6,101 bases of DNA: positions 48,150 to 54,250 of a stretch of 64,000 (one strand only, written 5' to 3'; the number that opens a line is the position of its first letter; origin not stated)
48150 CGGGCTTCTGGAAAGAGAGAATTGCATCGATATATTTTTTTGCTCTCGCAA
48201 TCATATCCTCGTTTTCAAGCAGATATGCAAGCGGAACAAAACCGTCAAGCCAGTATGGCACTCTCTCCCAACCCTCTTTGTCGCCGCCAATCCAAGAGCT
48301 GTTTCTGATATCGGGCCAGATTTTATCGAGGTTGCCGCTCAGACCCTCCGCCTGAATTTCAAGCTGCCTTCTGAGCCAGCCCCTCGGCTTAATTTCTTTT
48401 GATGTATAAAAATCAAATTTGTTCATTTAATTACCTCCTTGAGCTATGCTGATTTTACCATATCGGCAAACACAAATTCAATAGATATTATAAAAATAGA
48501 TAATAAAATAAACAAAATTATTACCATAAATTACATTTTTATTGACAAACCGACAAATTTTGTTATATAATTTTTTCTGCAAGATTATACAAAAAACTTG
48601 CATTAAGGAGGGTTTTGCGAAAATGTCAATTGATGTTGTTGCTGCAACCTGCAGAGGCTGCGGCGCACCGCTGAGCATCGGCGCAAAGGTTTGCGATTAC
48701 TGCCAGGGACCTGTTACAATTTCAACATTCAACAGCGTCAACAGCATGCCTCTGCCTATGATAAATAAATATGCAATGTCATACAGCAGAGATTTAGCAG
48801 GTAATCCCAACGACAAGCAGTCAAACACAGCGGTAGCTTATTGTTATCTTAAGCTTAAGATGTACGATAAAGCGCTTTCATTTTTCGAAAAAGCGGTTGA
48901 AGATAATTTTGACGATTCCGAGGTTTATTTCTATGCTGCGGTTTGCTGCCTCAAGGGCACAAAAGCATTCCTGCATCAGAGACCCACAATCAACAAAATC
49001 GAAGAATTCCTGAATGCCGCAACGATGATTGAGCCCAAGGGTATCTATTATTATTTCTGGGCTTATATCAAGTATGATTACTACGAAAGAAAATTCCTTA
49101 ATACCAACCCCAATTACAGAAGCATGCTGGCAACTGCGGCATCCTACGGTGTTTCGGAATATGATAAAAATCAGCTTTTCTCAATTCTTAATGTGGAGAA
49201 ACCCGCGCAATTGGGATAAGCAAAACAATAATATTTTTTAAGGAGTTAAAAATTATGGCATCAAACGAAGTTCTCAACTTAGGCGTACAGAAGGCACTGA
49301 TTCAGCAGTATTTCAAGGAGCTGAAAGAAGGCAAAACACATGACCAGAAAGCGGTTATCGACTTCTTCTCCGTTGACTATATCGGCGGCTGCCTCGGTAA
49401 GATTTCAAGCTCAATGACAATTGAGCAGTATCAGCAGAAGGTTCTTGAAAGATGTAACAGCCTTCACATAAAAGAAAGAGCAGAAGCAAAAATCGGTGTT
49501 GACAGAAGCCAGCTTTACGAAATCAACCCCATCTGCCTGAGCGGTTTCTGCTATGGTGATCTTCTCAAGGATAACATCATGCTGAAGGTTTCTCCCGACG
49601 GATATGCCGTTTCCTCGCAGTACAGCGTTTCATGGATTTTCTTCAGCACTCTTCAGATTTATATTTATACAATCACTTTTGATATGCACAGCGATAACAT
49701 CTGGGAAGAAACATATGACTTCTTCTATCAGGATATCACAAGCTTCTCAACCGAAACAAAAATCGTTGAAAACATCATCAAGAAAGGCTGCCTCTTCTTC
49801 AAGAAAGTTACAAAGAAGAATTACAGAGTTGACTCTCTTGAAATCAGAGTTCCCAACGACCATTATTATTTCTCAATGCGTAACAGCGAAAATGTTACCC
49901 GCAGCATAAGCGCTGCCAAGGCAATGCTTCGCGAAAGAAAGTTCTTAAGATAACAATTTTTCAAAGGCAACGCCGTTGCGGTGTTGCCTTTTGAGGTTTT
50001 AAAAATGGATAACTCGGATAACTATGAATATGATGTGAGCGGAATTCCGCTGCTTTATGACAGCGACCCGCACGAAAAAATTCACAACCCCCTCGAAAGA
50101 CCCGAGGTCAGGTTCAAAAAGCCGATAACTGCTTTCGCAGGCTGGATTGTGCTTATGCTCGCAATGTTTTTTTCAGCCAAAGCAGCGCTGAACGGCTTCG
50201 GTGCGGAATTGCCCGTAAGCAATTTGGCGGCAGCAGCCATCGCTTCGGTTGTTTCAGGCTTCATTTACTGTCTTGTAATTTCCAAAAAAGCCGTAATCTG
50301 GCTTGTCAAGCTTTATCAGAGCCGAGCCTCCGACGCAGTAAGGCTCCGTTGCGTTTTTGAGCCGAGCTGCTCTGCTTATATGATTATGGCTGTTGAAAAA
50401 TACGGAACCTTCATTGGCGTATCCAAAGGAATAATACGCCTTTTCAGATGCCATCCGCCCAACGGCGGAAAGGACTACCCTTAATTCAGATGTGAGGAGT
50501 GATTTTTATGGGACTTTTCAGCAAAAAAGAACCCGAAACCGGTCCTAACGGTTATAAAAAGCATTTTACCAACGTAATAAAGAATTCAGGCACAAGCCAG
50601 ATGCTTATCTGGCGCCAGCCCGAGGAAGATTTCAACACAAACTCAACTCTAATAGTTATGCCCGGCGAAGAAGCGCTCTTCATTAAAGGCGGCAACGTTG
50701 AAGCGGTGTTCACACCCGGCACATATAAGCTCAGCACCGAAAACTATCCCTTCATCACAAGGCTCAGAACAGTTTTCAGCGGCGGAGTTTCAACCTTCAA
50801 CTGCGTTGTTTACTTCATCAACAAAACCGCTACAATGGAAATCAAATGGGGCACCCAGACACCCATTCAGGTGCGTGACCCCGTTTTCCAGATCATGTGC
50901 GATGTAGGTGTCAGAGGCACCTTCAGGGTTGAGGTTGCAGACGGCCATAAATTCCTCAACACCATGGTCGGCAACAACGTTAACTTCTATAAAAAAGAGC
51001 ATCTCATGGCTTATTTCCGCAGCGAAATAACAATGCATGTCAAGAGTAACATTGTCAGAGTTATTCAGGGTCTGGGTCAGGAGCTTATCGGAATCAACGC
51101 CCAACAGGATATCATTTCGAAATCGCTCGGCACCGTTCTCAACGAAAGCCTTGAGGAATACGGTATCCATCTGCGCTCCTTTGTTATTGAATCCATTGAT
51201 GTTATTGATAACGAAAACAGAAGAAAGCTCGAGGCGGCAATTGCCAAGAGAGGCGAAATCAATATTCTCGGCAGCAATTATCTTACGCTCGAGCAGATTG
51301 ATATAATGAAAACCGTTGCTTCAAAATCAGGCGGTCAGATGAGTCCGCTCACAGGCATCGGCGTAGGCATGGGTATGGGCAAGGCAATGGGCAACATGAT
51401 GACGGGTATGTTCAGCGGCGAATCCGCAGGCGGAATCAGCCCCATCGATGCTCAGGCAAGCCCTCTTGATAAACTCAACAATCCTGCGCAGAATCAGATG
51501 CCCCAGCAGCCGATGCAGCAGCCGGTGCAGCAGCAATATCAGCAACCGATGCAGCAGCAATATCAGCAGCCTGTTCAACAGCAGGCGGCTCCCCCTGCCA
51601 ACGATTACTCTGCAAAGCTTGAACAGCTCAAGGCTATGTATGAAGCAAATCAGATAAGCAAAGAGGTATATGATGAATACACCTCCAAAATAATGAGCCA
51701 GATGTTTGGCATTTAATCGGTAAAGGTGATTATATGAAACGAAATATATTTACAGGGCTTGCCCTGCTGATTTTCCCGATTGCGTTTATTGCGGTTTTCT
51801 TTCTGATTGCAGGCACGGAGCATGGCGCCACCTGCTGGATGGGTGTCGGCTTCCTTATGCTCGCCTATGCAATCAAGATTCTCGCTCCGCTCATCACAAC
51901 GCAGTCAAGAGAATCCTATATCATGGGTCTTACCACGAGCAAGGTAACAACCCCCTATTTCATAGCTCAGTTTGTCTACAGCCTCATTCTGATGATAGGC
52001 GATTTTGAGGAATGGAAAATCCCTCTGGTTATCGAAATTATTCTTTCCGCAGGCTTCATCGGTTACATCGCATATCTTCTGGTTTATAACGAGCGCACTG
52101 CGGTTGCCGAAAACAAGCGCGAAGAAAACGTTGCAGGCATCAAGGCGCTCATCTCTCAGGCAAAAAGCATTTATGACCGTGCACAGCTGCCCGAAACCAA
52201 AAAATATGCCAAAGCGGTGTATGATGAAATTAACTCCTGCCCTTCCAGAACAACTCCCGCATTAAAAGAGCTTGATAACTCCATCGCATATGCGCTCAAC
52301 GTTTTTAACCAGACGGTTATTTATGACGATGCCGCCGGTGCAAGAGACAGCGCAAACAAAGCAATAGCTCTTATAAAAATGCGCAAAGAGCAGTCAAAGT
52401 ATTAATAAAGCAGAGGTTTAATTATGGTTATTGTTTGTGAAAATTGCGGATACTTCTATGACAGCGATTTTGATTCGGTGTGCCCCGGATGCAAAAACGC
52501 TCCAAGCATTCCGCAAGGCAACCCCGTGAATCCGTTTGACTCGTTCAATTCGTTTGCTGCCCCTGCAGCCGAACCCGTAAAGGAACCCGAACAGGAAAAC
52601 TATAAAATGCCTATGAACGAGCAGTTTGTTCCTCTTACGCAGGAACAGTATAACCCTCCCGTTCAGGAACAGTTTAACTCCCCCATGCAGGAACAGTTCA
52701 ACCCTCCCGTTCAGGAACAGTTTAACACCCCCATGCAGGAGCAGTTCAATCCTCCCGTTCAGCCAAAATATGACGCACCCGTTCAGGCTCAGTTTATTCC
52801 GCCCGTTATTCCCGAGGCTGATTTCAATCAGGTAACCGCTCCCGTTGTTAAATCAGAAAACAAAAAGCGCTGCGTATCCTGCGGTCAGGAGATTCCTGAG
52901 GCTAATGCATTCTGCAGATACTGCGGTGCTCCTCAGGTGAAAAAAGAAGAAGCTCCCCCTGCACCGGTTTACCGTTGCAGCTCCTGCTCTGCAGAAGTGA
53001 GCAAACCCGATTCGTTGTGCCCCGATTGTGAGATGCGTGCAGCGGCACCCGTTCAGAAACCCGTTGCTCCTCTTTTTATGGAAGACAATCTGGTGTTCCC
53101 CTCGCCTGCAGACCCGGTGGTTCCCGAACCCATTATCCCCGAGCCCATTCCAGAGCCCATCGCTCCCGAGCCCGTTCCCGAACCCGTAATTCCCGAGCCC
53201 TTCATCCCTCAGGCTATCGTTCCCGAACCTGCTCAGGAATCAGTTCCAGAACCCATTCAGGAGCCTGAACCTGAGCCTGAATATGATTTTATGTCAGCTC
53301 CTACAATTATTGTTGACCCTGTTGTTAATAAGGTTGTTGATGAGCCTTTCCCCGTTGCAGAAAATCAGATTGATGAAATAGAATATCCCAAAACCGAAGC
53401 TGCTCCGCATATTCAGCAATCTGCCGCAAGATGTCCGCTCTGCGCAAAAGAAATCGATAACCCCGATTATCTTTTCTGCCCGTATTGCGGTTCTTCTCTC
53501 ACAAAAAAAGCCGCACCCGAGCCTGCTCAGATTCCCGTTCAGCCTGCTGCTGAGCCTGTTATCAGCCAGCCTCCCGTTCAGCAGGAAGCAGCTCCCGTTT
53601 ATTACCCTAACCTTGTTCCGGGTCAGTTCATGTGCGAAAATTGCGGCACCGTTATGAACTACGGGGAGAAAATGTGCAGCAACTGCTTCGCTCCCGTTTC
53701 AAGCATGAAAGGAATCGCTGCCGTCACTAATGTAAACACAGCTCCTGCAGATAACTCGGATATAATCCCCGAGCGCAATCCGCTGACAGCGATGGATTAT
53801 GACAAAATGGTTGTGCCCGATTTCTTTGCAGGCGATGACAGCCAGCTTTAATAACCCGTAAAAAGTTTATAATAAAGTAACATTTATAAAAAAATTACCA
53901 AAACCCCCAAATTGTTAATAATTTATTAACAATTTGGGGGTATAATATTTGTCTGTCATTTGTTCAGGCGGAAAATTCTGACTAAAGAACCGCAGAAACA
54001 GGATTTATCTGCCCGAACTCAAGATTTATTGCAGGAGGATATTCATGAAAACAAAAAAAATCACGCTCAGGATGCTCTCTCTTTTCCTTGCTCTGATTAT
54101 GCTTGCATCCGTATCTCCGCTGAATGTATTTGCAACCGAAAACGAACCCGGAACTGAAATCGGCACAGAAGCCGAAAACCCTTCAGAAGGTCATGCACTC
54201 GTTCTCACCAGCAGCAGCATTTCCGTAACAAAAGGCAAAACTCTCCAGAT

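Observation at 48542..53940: Six-gene cluster: zinc-ribbon/TPR - unknown - anchored YidD-like - YdjI-like SPFH/SHOCT - 4-TM protein - five-zinc-ribbon protein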

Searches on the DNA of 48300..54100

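Call 86: search_rna_families(source=window, start=48300, end=54100, threshold=evalue, max_evalue=1)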
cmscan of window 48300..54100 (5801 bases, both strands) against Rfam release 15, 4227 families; matches with E-value up to 1: 2.
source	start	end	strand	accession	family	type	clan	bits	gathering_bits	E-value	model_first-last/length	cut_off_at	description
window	53898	53949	-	RF03589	mir-5583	Gene; miRNA;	-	25.8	80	0.5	1-59/59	no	mir-5583 microRNA precursor family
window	51504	51560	-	RF01390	isrG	Gene; sRNA;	-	16.1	100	0.4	139-195/279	no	isrG Hfq binding RNA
